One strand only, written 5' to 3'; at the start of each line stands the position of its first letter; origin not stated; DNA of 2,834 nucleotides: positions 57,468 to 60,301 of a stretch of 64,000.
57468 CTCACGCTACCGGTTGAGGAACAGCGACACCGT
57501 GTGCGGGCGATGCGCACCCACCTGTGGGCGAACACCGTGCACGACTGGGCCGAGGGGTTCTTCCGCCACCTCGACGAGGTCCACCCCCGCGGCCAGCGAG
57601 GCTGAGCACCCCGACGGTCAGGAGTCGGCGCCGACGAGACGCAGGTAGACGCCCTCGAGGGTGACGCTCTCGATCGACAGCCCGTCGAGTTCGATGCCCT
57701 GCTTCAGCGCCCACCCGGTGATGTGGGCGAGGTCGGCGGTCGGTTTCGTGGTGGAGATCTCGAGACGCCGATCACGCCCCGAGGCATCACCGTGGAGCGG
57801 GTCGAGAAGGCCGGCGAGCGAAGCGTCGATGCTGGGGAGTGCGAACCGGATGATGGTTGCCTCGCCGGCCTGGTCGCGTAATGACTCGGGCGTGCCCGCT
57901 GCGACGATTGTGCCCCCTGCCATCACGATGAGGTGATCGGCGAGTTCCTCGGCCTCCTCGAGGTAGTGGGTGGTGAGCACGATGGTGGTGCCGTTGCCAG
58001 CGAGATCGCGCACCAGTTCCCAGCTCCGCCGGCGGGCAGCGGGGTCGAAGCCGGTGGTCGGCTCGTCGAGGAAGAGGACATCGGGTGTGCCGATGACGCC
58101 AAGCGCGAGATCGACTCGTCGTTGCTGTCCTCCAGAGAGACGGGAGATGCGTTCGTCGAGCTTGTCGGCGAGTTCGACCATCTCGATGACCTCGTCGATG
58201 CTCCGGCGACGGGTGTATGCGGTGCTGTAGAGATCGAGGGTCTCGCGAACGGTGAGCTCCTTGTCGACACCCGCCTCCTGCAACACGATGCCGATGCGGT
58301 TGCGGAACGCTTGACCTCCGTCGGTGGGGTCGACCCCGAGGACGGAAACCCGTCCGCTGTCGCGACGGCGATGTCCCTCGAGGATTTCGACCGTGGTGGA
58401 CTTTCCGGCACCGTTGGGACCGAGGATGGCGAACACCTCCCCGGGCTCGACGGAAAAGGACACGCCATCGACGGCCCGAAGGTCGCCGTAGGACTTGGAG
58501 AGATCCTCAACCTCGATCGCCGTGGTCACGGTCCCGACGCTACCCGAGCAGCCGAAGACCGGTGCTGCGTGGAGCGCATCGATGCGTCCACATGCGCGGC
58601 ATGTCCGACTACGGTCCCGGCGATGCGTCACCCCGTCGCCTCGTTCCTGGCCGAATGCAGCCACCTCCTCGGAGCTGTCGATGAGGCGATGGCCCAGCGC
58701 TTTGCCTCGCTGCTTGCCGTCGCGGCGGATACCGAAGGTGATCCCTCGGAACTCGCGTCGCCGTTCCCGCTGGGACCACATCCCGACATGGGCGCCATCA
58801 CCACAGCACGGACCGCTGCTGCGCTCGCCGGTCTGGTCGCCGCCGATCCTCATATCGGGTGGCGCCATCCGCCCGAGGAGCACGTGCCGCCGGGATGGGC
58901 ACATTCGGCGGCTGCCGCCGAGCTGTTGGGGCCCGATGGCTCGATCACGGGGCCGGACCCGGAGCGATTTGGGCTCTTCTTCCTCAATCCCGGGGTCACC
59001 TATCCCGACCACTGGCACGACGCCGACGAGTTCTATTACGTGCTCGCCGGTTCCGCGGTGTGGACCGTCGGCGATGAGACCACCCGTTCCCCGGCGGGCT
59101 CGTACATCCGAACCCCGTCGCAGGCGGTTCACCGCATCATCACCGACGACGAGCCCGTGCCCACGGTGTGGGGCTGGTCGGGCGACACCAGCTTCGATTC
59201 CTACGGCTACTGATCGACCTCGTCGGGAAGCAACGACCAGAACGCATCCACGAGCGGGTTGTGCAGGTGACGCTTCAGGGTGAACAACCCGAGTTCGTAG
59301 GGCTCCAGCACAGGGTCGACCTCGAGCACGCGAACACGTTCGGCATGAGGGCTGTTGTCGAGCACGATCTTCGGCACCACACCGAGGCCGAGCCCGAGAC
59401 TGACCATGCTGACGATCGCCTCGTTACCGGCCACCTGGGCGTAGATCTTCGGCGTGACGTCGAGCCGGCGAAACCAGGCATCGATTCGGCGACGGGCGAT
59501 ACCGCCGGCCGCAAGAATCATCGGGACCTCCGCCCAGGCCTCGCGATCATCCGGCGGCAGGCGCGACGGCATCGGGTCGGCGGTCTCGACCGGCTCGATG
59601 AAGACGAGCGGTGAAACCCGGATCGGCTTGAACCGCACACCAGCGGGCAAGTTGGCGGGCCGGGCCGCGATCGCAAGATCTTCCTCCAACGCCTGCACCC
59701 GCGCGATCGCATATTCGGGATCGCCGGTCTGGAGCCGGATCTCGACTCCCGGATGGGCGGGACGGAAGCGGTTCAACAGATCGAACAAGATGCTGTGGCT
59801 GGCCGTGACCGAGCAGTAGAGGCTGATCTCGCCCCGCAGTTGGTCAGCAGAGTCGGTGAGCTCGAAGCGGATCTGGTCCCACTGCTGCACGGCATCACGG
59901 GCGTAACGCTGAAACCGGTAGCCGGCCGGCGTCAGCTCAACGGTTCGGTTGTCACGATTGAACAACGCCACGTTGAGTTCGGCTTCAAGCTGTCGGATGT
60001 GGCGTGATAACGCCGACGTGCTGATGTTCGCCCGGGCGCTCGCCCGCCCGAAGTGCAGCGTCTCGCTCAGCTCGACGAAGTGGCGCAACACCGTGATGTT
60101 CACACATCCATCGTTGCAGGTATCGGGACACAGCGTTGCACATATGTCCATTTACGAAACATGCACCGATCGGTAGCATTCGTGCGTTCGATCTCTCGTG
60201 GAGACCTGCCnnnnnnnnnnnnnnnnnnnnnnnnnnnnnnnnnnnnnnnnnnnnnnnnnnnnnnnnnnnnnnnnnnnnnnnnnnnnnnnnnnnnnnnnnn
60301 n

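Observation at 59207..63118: Enterobacterial-type ilvY / class II ilvC / modF-like block sits where ilvC normally follows ilvBN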

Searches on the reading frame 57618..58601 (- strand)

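Call 5: search_protein_families(library=ncbifam, proteins=[window:57618-58601:-])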
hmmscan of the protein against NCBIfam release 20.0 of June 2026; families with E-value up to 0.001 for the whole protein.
window:57618-58601:- (327 aa): 187 families (the best 25 are shown)
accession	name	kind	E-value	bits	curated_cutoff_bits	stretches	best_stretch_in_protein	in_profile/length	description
TIGR01188.1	drrA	subfamily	2.8e-75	253.4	312.45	1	36-324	1-302/302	daunorubicin resistance ABC transporter, ATP-binding protein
NF010059.0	PRK13536.1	equivalog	5.2e-61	206.3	549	1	23-250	38-270/342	nodulation factor ABC transporter ATP-binding protein NodI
NF010060.0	PRK13537.1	equivalog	2.3e-56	191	521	1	24-271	11-262/314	nodulation factor ABC transporter ATP-binding protein NodI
TIGR01288.1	nodI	equivalog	4.6e-55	186.8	424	1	27-251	3-232/303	nodulation factor ABC transporter ATP-binding protein NodI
TIGR03864.1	PQQ_ABC_ATP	hypoth_equivalog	2.6e-52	177.6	302.25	1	28-250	1-228/236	ABC transporter, ATP-binding subunit, PQQ-dependent alcohol dehydrogenase system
NF033858.1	ABC2_perm_RbbA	equivalog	5.4e-50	170.2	1050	1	26-250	264-493/909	ribosome-associated ATPase/putative transporter RbbA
TIGR03522.1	GldA_ABC_ATP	equivalog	4.3e-48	164.3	402.6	1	28-319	2-297/301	gliding motility-associated ABC transporter ATP-binding subunit GldA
TIGR00968.1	3a0106s01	subfamily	4.4e-40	137.7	342.75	1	29-253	1-230/237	sulfate ABC transporter ATP-binding protein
TIGR03265.1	PhnT2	equivalog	5.6e-38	131.1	457.7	1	27-245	3-226/353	putative 2-aminoethylphosphonate ABC transporter ATP-binding protein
TIGR04520.1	ECF_ATPase_1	equivalog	1.1e-37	129.9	315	1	29-258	1-240/269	energy-coupling factor transporter ATPase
TIGR04406.1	LPS_export_lptB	equivalog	1.1e-37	129.7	240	1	29-242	2-223/239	LPS export ABC transporter ATP-binding protein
TIGR03740.1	galliderm_ABC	subfamily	1.9e-37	129.1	309.75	1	30-233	2-203/223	lantibiotic protection ABC transporter ATP-binding subunit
TIGR04521.1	ECF_ATPase_2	equivalog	2.5e-37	128.5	330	1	40-258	17-249/279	energy-coupling factor transporter ATPase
NF010068.0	PRK13548.1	equivalog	6.3e-37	127.1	261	1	27-240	4-229/261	heme ABC transporter ATP-binding protein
TIGR03873.1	F420-0_ABC_ATP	hypoth_equivalog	7.1e-37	127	372.4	1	30-240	3-223/256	putative F420-0 ABC transporter ATP-binding protein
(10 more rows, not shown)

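Call 6: search_protein_families(library=pfam, proteins=[window:57618-58601:-])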
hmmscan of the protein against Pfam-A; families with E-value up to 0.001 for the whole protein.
window:57618-58601:- (327 aa): 3 families
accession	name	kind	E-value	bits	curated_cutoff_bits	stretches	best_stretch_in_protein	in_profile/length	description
PF00005.33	ABC_tran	-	3.5e-32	112.3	25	1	45-183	2-137/137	ABC transporter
PF13304.12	AAA_21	-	4.3e-12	47.2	27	1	146-212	207-298/304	AAA domain, putative AbiEii toxin, Type IV TA system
PF03308.22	MeaB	-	0.00026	20.5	23.1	1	56-94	35-73/273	Methylmalonyl Co-A mutase-associated GTPase MeaB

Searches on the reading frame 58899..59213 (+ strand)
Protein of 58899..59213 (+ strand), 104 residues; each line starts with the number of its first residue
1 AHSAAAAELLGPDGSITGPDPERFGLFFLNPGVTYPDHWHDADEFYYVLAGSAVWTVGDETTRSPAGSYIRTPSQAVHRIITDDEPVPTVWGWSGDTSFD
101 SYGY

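Call 5: search_protein_families(library=ncbifam, proteins=[window:58899-59213:+])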
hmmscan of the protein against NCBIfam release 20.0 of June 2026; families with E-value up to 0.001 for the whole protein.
window:58899-59213:+ (104 aa): 0 families

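Call 6: search_protein_families(library=pfam, proteins=[window:58899-59213:+])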
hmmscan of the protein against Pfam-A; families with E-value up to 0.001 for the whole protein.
window:58899-59213:+ (104 aa): 4 families
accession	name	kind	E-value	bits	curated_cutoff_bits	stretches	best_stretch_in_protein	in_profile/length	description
PF16867.11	DMSP_lyase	-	4.7e-16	59.4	27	1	5-87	79-160/162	Dimethlysulfonioproprionate lyase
PF07883.17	Cupin_2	-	1.6e-13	50.6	27.2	1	26-87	2-64/70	Cupin domain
PF12973.13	Cupin_7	-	4.1e-07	30.2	27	1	27-80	38-87/105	ChrR Cupin-like domain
PF02311.25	AraC_binding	-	1.1e-06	28.9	21.1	1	31-87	12-69/135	AraC-like ligand binding domain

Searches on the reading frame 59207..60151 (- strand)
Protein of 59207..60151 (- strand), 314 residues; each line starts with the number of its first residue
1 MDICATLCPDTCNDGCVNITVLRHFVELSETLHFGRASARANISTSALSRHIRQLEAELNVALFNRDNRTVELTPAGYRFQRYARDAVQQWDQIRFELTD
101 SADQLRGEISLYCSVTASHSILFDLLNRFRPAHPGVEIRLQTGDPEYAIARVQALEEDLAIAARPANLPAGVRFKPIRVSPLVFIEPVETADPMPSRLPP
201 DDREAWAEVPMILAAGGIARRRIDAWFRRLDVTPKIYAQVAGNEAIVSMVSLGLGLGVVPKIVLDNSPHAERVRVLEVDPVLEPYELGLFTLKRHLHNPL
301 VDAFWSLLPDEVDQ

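Call 5: search_protein_families(library=ncbifam, proteins=[window:59207-60151:-])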
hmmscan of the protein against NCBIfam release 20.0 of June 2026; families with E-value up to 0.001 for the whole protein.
window:59207-60151:- (314 aa): 52 families (the best 25 are shown)
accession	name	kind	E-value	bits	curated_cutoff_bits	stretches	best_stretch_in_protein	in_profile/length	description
NF008722.0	PRK11716.1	equivalog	1.1e-111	372.5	246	1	18-309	2-291/293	HTH-type transcriptional activator IlvY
NF040786.1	LysR_Sec_metab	equivalog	1.7e-35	122.5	250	1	18-308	2-294/298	selenium metabolism-associated LysR family transcriptional regulator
TIGR03339.1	phn_lysR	subfamily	1.1e-33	116.7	341.1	1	22-307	2-278/279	aminoethylphosphonate catabolism associated LysR family transcriptional regulator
NF008416.0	PRK11242.1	equivalog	2.2e-32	112.6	277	1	22-309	6-288/300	transcriptional regulator CynR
NF053705.1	TransRegGltCGpos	equivalog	1.1e-27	97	350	1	21-282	5-264/300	glutamate biosynthesis transcriptional regulator GltC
NF045775.1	acetoin_reg_AlsR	exception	1.8e-27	96.6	430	1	21-262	5-245/290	acetoin biosynthesis transcriptional regulator AlsR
NF007439.0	PRK09986.1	equivalog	2.7e-23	82.8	290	1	17-261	7-251/296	LysR family transcriptional regulator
NF047520.1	trans_act_CidR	equivalog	3.2e-23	82.3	415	1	18-292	2-272/292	cidABC operon transcriptional activator CidR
NF047711.1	PutUtilRegPtrR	equivalog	4.2e-21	75.3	400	1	18-307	2-281/283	putrescine utilization regulator PtrR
NF007385.0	PRK09906.1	equivalog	3.6e-20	72.3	356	1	21-276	5-258/296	DNA-binding transcriptional regulator HcaR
NF009326.0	PRK12681.1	equivalog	2.8e-19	69.8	436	1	22-274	6-258/324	HTH-type transcriptional regulator CysB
NF008352.0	PRK11139.1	subfamily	7.3e-18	64.7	288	1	21-163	10-147/305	transcriptional regulator GcvA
NF009327.0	PRK12684.1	subfamily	7.5e-18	64.8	402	1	31-279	16-262/313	CysB family HTH-type transcriptional regulator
NF058504.1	TransRegCcpCBac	equivalog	2.1e-17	63.5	400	1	23-146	7-130/287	transcriptional regulator CcpC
NF008410.0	PRK11233.1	equivalog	2.1e-17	63.2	309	1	18-262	2-241/305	nitrogen assimilation transcriptional regulator NAC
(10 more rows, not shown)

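Call 6: search_protein_families(library=pfam, proteins=[window:59207-60151:-])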
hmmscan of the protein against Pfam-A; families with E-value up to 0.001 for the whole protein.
window:59207-60151:- (314 aa): 2 families
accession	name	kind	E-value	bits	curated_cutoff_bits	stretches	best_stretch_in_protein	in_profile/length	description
PF03466.25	LysR_substrate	-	2.8e-33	115.5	28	1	103-310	2-206/209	LysR substrate binding domain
PF00126.33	HTH_1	-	5.5e-19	68.3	26.6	1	22-77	4-59/60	Bacterial regulatory helix-turn-helix protein, lysR family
